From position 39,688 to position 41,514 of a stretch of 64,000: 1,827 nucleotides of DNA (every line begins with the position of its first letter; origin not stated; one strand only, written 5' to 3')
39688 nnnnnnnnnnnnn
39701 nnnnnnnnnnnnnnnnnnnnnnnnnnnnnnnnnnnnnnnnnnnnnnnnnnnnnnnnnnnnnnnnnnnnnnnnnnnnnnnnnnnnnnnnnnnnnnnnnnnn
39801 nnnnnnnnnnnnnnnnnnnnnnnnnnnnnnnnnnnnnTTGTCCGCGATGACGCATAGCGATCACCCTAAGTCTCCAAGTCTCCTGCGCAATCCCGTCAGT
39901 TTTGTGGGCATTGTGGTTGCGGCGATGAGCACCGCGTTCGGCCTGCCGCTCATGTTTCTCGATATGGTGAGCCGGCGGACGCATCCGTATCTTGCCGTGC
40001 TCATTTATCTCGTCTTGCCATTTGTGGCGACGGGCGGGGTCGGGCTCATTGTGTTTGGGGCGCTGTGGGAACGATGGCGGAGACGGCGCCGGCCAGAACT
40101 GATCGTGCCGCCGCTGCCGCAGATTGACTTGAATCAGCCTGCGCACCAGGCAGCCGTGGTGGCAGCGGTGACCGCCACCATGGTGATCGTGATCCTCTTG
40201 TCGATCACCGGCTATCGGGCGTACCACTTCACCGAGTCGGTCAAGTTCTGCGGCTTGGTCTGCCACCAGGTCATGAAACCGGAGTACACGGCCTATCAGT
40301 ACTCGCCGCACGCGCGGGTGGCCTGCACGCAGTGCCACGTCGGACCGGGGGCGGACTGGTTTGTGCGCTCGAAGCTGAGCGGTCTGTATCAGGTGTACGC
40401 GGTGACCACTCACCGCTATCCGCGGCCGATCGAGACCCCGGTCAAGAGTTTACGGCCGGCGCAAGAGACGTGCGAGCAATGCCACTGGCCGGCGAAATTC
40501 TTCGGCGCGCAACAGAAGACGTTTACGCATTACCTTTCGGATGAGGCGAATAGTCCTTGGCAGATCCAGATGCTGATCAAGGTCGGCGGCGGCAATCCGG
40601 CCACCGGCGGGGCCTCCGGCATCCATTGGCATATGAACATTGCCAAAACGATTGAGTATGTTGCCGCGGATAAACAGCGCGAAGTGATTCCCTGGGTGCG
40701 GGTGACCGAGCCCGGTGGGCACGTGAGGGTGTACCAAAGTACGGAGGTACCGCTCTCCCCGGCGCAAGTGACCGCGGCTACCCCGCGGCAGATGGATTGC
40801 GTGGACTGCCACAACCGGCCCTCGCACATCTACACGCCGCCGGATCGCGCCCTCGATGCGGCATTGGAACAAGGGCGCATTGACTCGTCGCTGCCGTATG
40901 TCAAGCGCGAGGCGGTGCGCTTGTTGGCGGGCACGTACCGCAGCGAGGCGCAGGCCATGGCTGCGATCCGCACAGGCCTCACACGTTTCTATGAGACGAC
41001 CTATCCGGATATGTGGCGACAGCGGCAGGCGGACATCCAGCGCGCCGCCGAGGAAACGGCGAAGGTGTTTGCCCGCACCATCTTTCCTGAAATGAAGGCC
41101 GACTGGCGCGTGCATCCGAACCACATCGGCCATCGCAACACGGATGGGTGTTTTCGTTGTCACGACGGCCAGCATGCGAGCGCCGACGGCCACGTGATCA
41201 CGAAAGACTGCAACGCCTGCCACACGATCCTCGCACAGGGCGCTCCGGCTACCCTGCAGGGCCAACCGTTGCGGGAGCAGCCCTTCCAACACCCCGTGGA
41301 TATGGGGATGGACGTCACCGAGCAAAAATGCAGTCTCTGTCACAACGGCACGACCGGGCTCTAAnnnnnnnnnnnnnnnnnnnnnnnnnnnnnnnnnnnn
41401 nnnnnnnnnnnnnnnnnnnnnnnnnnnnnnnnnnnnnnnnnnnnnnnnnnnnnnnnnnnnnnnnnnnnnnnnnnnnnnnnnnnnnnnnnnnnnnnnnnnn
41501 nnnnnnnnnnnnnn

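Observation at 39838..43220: Adjacent ImcH-like and CbcL-like inner-membrane cytochromes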

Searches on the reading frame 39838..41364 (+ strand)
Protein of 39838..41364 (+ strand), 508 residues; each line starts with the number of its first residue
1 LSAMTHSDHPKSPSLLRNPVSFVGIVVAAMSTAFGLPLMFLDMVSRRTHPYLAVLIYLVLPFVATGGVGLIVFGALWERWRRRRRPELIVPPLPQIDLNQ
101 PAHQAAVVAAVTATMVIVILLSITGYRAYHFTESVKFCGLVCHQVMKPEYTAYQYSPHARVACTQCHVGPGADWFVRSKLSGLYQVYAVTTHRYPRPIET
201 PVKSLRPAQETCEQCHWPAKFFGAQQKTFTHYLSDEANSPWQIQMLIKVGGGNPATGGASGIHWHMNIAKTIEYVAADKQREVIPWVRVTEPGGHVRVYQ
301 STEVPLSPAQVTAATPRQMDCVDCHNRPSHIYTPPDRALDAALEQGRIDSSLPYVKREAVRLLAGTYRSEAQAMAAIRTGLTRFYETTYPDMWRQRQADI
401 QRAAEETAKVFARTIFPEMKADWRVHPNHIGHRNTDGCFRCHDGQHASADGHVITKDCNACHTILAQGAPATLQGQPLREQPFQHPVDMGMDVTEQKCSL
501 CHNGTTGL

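Call 4: search_protein_families(library=pfam, proteins=[window:39838-41364:+], max_evalue=0.01)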
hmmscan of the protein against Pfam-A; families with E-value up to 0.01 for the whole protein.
window:39838-41364:+ (508 aa): 4 families
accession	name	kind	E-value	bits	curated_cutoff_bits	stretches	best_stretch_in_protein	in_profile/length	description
PF14522.11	Cytochrome_C7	-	1.1e-08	35.2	24.8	1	428-463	43-67/67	Cytochrome c7 and related cytochrome c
PF14537.11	Cytochrom_c3_2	-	3.7e-07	30.9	25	1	432-504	2-66/79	Cytochrome c3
PF03264.19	Cytochrom_NNT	-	4.6e-07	30.2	24.1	1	103-193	4-98/174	NapC/NirT cytochrome c family, N-terminal region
PF09699.15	Paired_CXXCH_1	-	0.0083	16.2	20.6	0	429-445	23-39/41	Doubled CXXCH motif (Paired_CXXCH_1)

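Call 5: search_protein_families(library=ncbifam, proteins=[window:39838-41364:+], max_evalue=0.01)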
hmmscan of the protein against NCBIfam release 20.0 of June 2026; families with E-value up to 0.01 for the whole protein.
window:39838-41364:+ (508 aa): 4 families
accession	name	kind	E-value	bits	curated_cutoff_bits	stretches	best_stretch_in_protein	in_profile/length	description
TIGR03153.1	cytochr_NrfH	equivalog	1.7e-12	47.6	134.2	1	111-217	3-110/138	cytochrome c nitrite reductase small subunit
NF011606.0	PRK15032.1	equivalog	2e-07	30.5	455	1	98-203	8-114/390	pentaheme c-type cytochrome TorC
TIGR02162.1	torC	equivalog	0.00054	19.3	478.2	1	98-194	7-108/387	pentaheme c-type cytochrome TorC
NF047727.1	4hemeCytCCctA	equivalog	0.0026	17.9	180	1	432-469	34-71/109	tetraheme c-type cytochrome CctA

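Call 8: find_homologous_proteins(query=window:39838-41364:+)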
Query window:39838-41364:+ (508 aa): 7999 proteins with E <= 0.001 among 8000 candidates; the best 120 are listed.
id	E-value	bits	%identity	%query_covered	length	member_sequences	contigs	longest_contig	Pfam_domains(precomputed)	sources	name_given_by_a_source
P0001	0.0e+0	1194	100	99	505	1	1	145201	PF14537.12,PF03264.20,PF14522.12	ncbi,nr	ncbi:MAG: NapC/NirT family cytochrome c [Candidatus Omnitrophica bacterium]|nr:NapC/NirT family cyto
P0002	2.6e-265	899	74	98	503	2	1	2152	PF14537.12,PF03264.20,PF14522.12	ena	-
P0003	2.1e-264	896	74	95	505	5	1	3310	PF14537.12,PF03264.20,PF14522.12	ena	-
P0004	3.1e-260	882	73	98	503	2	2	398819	PF14537.12,PF03264.20,PF14522.12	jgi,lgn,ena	-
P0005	8.3e-260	881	71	99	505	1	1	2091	PF14537.12,PF03264.20,PF14522.12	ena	-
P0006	1.8e-259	879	73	98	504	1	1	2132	PF14537.12,PF03264.20,PF14522.12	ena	-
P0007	2.7e-259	879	71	99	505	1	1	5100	PF14537.12,PF03264.20,PF14522.12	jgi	-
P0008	1.5e-258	876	72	98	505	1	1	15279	PF14537.12,PF03264.20,PF14522.12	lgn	-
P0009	4.5e-256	868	71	99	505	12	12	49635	PF14537.12,PF03264.20,PF14522.12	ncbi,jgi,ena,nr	ncbi:MAG TPA: cytochrome C [Candidatus Omnitrophica bacterium]|nr:MAG: hypothetical protein A3I71_03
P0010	8.7e-256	867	70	99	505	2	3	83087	PF14537.12,PF03264.20,PF14522.12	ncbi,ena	-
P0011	9.4e-256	867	71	98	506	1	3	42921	PF14537.12,PF03264.20,PF14522.12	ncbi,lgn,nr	ncbi:MAG: NapC/NirT family cytochrome c [Candidatus Omnitrophica bacterium]|nr:NapC/NirT family cyto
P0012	9.6e-256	867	71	98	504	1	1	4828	PF14537.12,PF03264.20,PF14522.12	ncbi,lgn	-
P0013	5.5e-253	858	69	99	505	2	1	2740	PF14537.12,PF03264.20,PF14522.12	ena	-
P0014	6.3e-253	858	70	99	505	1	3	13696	PF14537.12,PF03264.20,PF14522.12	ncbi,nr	ncbi:MAG: NapC/NirT family cytochrome c [Candidatus Omnitrophica bacterium]|nr:NapC/NirT family cyto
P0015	1.5e-252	857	69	98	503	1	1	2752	PF14537.12,PF03264.20,PF14522.12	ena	-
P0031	1.3e-245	834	68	97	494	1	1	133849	PF14537.12,PF03264.20,PF14522.12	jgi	-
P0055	4.1e-234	796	65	98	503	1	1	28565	PF14537.12,PF03264.20,PF14522.12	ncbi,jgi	jgi:nitrate/TMAO reductase-like tetraheme cytochrome c subunit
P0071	4.2e-225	766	63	97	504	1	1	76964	PF03264.20,PF14522.12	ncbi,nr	ncbi:MAG: NapC/NirT family cytochrome c [Candidatus Omnitrophica bacterium]|nr:NapC/NirT family cyto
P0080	3.6e-210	717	59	97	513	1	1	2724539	PF14537.12,PF03264.20,PF14522.12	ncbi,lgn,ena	-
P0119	1.4e-186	639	53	99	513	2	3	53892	PF14537.12,PF03264.20,PF14522.12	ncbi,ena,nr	ncbi:MAG TPA: NapC/NirT family cytochrome c [Terriglobales bacterium]|nr:NapC/NirT family cytochrome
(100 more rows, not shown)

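Call 16: find_encoding_contigs(protein=P0080, flank=10000, max_places=2)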
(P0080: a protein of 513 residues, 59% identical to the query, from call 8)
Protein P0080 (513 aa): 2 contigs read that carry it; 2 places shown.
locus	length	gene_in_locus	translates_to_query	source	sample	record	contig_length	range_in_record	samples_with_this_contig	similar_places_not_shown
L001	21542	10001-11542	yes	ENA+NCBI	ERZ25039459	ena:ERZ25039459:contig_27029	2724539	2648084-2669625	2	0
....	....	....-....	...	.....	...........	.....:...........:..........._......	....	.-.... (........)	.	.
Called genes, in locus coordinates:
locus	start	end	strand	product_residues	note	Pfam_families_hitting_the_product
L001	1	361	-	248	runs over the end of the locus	PF01522:Polysacc_deac_1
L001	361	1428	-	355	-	PF13439:Glyco_transf_4, PF13579:Glyco_trans_4_4 (weak), PF13692:Glyco_trans_1_4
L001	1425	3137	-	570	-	PF01520:Amidase_3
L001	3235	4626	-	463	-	PF00342:PGI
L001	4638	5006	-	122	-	PF00581:Rhodanese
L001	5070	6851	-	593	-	PF17297:PEPCK_N, PF00821:PEPCK_GTP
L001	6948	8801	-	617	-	PF00122:E1-E2_ATPase, PF00702:Hydrolase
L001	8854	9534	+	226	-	PF00027:cNMP_binding, PF13545:HTH_Crp_2, PF25213:HVO_A0261_N (weak)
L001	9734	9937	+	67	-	-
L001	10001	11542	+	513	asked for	PF03264:Cytochrom_NNT, PF14522:Cytochrome_C7 (faint), PF14537:Cytochrom_c3_2 (faint)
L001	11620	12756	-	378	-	PF05140:ResB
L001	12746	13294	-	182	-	-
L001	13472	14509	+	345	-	PF13435:Cytochrome_C554 (faint), PF22113:Mtrc-MtrF_II-IV_dom (faint), PF14522:Cytochrome_C7 (faint), PF14537:Cytochrom_c3_2 (faint), PF22678:Cytochrom_c_NrfB-like (faint), PF09699:Paired_CXXCH_1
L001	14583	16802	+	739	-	PF11854:MtrB_PioB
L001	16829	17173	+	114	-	PF00034:Cytochrom_C, PF13442:Cytochrome_CBB3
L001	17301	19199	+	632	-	PF00684:DnaJ_CXXCXGXG (faint), PF02085:Cytochrom_CIII (faint), PF09699:Paired_CXXCH_1 (faint), PF14522:Cytochrome_C7 (faint), PF14537:Cytochrom_c3_2 (faint), PF01292:Ni_hydr_CYTB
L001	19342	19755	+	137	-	-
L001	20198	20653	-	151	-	PF01951:Archease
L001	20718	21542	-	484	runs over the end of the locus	PF01139:RtcB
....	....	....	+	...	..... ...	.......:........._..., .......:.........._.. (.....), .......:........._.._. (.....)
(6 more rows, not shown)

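Call 17: find_encoding_contigs(protein=P0119, flank=10000, max_places=2)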
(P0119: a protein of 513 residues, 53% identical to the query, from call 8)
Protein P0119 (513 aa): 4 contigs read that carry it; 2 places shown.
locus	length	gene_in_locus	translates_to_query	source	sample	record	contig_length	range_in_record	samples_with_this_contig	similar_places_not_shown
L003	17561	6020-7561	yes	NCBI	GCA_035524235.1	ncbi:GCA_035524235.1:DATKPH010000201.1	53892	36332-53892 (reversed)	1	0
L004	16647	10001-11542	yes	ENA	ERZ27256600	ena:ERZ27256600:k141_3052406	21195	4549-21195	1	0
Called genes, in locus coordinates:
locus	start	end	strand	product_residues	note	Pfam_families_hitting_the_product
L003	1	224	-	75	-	PF13183:Fer4_8 (faint), PF14697:Fer4_21 (faint), PF13237:Fer4_10 (weak), PF12800:Fer4_4 (faint), PF12838:Fer4_7, PF13187:Fer4_9 (weak), PF12797:Fer4_2 (weak), PF00037:Fer4 (weak)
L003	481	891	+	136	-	-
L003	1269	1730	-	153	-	PF01161:PBP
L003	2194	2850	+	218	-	PF00027:cNMP_binding, PF13545:HTH_Crp_2, PF00325:Crp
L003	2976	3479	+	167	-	PF00027:cNMP_binding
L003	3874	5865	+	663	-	PF03264:Cytochrom_NNT (faint), PF14522:Cytochrome_C7 (faint), PF14537:Cytochrom_c3_2 (faint), PF02085:Cytochrom_CIII (faint), PF09699:Paired_CXXCH_1 (faint), PF01292:Ni_hydr_CYTB, PF14358:DUF4405 (weak)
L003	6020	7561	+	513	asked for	PF03264:Cytochrom_NNT, PF14522:Cytochrome_C7 (faint), PF14537:Cytochrom_c3_2 (weak)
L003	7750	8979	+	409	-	PF04055:Radical_SAM, PF13353:Fer4_12 (weak), PF13186:SPASM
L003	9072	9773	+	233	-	PF00027:cNMP_binding, PF13545:HTH_Crp_2, PF00325:Crp (weak)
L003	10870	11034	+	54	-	-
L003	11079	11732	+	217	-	PF03167:UDG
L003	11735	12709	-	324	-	PF00092:VWA, PF13519:VWA_2, PF06707:DUF1194 (weak)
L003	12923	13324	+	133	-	-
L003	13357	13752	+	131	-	-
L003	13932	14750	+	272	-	PF01578:Cytochrom_C_asm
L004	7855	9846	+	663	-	PF03264:Cytochrom_NNT (faint), PF14522:Cytochrome_C7 (faint), PF14537:Cytochrom_c3_2 (faint), PF02085:Cytochrom_CIII (faint), PF09699:Paired_CXXCH_1 (faint), PF01292:Ni_hydr_CYTB, PF14358:DUF4405 (weak)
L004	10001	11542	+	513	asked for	PF03264:Cytochrom_NNT, PF14522:Cytochrome_C7 (faint), PF14537:Cytochrom_c3_2 (weak)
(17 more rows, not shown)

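Call 21: search_solved_structures(query=window:39838-41364:+, max_evalue=0.01)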
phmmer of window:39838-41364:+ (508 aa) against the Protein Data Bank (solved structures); distinct sequences matched with E-value up to 0.01: 1.
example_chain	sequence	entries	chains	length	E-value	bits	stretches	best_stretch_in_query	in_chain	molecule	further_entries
2j7a_C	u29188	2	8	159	0.0013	20.4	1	99-217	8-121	CYTOCHROME C QUINOL DEHYDROGENASE NRFH | NAPC/NIRT CYTOCHROME C FAMILY PROTEIN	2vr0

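Call 25: find_related_loci(query=A1, collection=genome_contigs, flank=10000)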
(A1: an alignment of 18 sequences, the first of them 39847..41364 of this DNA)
Query A1 (505 aa) in genome_contigs; peptide patterns used: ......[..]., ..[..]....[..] (x = any residue, [..] = any of these).
599 stretches matched a pattern (row limit reached: there are more); 598 encode a relative of the query (tblastn E <= 1e-3); the best 80 are kept; 80 distinct loci.
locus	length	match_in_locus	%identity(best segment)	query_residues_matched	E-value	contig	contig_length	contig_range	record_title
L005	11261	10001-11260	71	1-420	0e+0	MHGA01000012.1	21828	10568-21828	MAG: Omnitrophica WOR_2 bacterium GWA2_63_20 gwa2_scaffold_20205, whole genome shotgun sequence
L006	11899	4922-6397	51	10-501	3e-176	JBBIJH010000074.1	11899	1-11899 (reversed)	MAG: Ignavibacteriales bacterium isolate QH2F170213_bin_158 NODE_5581_length_11899_cov_4.858831, whole genome shotgun se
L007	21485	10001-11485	52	8-504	2e-175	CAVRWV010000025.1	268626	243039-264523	MAG: Terriglobia bacterium isolate MFD05502.bin.1.63 genome assembly, contig: contig_46099, whole genome shotgun sequenc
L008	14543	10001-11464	52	12-504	3e-174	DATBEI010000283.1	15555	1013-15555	MAG TPA_asm: Candidatus Sulfotelmatobacter sp. isolate SMAG_U5833 k141_3552532, whole genome shotgun sequence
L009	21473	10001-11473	51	12-504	5e-174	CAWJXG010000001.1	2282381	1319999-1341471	MAG: uncultured Acidobacteriaceae bacterium isolate MFD05502.bin.1.150 genome assembly, contig: contig_16736, whole geno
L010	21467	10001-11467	51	7-501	3e-174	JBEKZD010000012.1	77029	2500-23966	MAG: Verrucomicrobiia bacterium isolate SPRUCE 690 SPRUCE_690_12, whole genome shotgun sequence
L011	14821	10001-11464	52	12-504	6e-173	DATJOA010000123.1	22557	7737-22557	MAG TPA_asm: Candidatus Acidiferrales bacterium isolate SMAG_U14875 k141_399887, whole genome shotgun sequence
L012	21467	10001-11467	51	12-504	2e-172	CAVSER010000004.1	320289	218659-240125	MAG: Terriglobia bacterium isolate MFD01872.bin.1.72 genome assembly, contig: contig_168292, whole genome shotgun sequen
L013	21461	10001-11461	50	12-504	5e-169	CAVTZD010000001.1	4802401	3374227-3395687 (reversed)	MAG: uncultured Acidobacteriaceae bacterium isolate MFD09286.bin.1.46 genome assembly, contig: contig_23465, whole genom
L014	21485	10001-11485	50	8-504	5e-169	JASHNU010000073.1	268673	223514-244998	MAG: Candidatus Sulfotelmatobacter sp. isolate JOPF005 JOPF_N07C_contig_205028, whole genome shotgun sequence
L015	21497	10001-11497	49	5-504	1e-168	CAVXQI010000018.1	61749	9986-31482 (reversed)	MAG: uncultured Acidobacteriaceae bacterium isolate MFD01872.bin.2.84 genome assembly, contig: contig_35090, whole genom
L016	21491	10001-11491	48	8-502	5e-168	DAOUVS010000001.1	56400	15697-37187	MAG TPA_asm: Candidatus Zixiibacteriota bacterium isolate CSMAG_855 CSMAG_855_k127_3287129_length_56400_cov_8.4052, whol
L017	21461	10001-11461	51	12-504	6e-168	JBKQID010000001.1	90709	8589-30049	MAG: Candidatus Sulfotelmatobacter sp. isolate BAr1A1B1C__bin_42 BAr1A1B1C_000000002428, whole genome shotgun sequence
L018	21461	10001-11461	50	12-504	2e-167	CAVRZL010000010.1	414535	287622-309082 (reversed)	MAG: uncultured Acidobacteriota bacterium isolate MFD06085.bin.3.99 genome assembly, contig: contig_35441, whole genome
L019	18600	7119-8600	49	9-504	2e-167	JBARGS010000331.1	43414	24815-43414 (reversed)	MAG: Candidatus Korobacteraceae bacterium isolate MFD06391_ilm_asm_bin32 k127_61959, whole genome shotgun sequence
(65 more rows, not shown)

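Call 28: find_related_loci(query=window:39847-41364:+, collection=metagenome_contigs, flank=10000)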
Query window:39847-41364:+ (505 aa) in metagenome_contigs; peptide patterns used: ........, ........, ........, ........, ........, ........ (x = any residue, [..] = any of these).
600 stretches matched a pattern (row limit reached: there are more); 595 encode a relative of the query (tblastn E <= 1e-3); the best 80 are kept; 80 distinct loci.
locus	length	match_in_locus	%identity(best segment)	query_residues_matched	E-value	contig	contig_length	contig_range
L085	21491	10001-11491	59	9-505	0e+0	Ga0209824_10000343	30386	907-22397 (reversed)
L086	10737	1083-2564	55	12-505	0e+0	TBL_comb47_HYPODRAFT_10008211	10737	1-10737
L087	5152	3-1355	57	55-505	0e+0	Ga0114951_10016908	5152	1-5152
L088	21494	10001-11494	65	1-499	0e+0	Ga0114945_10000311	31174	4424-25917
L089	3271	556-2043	53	8-504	0e+0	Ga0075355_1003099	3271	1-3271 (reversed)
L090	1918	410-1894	53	8-504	0e+0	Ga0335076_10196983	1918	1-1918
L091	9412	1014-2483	51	8-503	5e-179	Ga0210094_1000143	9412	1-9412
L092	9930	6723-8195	51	8-504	4e-175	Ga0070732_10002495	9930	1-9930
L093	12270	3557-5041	51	8-504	7e-175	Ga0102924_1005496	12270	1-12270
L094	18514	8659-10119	51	12-504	7e-175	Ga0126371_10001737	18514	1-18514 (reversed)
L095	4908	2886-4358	54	12-504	2e-178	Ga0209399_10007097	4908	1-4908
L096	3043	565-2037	50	8-504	0e+0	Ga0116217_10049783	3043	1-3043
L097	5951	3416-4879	52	12-504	3e-175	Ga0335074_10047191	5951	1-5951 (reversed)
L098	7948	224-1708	51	8-504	6e-173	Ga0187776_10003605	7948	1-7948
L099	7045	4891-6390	49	1-502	3e-173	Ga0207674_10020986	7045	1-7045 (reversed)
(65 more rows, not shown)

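Call 30: find_encoding_contigs(protein=P0031, flank=10000, max_places=1)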
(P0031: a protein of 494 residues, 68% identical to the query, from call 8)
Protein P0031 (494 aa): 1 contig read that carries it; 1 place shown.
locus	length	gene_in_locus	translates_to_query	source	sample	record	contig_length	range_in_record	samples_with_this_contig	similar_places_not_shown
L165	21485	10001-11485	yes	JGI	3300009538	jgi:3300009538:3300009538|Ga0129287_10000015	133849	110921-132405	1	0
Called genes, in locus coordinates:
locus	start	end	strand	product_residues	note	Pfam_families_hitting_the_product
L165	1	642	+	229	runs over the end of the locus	PF01814:Hemerythrin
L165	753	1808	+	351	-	PF07731:Cu-oxidase_2 (faint), PF07732:Cu-oxidase_3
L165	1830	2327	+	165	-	PF00571:CBS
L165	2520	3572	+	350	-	PF05201:GlutR_N, PF01488:Shikimate_DH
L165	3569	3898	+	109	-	-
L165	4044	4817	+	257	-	PF22113:Mtrc-MtrF_II-IV_dom (faint), PF22678:Cytochrom_c_NrfB-like (faint), PF14522:Cytochrome_C7 (faint), PF09699:Paired_CXXCH_1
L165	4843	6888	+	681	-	-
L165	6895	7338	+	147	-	PF00355:Rieske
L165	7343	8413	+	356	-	PF00033:Cytochrome_B, PF13631:Cytochrom_B_N_2, PF00032:Cytochrom_B_C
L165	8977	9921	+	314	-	PF14522:Cytochrome_C7 (faint), PF14537:Cytochrom_c3_2 (faint), PF09699:Paired_CXXCH_1 (faint)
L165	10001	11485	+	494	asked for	PF03264:Cytochrom_NNT (weak), PF14522:Cytochrome_C7 (faint), PF14537:Cytochrom_c3_2 (faint)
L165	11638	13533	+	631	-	PF02085:Cytochrom_CIII (faint), PF14537:Cytochrom_c3_2 (faint), PF09699:Paired_CXXCH_1 (faint), PF14522:Cytochrome_C7 (faint), PF01292:Ni_hydr_CYTB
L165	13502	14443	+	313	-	PF22113:Mtrc-MtrF_II-IV_dom (faint), PF09699:Paired_CXXCH_1 (faint), PF14522:Cytochrome_C7 (faint), PF14537:Cytochrom_c3_2 (faint), PF13435:Cytochrome_C554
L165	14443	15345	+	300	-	PF12797:Fer4_2 (faint), PF00037:Fer4 (faint), PF12837:Fer4_6 (faint), PF12838:Fer4_7 (weak), PF13237:Fer4_10 (faint), PF12838:Fer4_7 (weak), PF13247:Fer4_11, PF13187:Fer4_9 (weak)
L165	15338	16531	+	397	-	PF03916:NrfD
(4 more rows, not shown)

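Call 31: find_encoding_contigs(protein=P0071, flank=10000, max_places=1)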
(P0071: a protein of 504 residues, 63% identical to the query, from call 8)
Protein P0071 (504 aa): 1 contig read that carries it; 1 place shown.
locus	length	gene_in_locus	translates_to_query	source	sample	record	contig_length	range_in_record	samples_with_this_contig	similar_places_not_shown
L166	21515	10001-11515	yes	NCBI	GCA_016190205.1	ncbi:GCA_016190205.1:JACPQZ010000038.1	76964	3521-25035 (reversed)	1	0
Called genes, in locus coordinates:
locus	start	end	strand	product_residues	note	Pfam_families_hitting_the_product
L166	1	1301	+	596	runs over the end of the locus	PF03460:NIR_SIR_ferr, PF01077:NIR_SIR, PF03460:NIR_SIR_ferr, PF01077:NIR_SIR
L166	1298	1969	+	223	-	PF00027:cNMP_binding, PF13545:HTH_Crp_2, PF00325:Crp (weak)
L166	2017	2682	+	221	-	PF00027:cNMP_binding, PF13545:HTH_Crp_2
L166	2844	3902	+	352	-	PF05201:GlutR_N, PF01488:Shikimate_DH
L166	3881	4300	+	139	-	-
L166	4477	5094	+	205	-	PF22678:Cytochrom_c_NrfB-like (faint), PF14522:Cytochrome_C7 (faint), PF09699:Paired_CXXCH_1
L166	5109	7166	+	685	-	-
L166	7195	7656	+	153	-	PF00355:Rieske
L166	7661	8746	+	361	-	PF00033:Cytochrome_B, PF13631:Cytochrom_B_N_2, PF00032:Cytochrom_B_C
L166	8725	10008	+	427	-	PF14522:Cytochrome_C7 (faint), PF09699:Paired_CXXCH_1 (faint), PF14537:Cytochrom_c3_2 (weak)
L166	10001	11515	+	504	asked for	PF03264:Cytochrom_NNT (weak), PF14522:Cytochrome_C7 (faint)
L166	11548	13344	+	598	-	PF00684:DnaJ_CXXCXGXG (faint), PF14522:Cytochrome_C7 (faint), PF14537:Cytochrom_c3_2 (faint), PF01292:Ni_hydr_CYTB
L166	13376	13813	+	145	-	-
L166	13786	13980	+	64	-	-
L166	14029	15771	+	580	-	PF05140:ResB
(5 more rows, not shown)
